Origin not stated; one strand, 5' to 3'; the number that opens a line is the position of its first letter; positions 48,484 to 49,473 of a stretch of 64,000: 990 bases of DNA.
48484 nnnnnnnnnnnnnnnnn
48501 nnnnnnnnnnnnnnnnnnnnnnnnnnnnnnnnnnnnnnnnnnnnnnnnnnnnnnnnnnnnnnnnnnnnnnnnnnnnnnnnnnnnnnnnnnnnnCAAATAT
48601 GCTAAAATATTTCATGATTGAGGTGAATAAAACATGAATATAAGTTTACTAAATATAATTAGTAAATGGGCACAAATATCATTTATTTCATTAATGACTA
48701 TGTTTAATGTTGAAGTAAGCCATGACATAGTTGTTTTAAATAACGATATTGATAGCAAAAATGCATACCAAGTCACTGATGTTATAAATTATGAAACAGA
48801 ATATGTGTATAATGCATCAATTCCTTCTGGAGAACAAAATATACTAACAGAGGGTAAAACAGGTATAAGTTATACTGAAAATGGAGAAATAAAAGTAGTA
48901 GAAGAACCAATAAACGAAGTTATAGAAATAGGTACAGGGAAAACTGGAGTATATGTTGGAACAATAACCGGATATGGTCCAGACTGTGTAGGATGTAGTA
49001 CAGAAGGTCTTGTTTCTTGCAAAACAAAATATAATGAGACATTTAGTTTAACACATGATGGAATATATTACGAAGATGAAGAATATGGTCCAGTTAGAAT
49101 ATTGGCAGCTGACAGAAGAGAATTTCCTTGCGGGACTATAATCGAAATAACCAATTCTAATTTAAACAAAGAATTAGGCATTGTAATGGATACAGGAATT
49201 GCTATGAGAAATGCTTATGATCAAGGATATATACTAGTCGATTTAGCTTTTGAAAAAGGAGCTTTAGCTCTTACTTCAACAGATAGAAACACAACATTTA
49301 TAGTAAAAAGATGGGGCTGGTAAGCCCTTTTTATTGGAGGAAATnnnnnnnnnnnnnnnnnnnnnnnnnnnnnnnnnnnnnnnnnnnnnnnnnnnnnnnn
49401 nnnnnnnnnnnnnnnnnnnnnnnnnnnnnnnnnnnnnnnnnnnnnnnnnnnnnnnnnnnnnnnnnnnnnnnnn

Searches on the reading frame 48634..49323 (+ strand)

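Call 84: search_protein_families(library=pfam, proteins=[window:48634-49323:+], max_evalue=0.001)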
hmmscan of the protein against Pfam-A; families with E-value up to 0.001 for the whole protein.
window:48634-49323:+ (229 aa): 1 family
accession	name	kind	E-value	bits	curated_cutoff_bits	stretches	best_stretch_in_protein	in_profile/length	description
PF07501.17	G5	-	1.3e-06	29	23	1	47-101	6-74/75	G5 domain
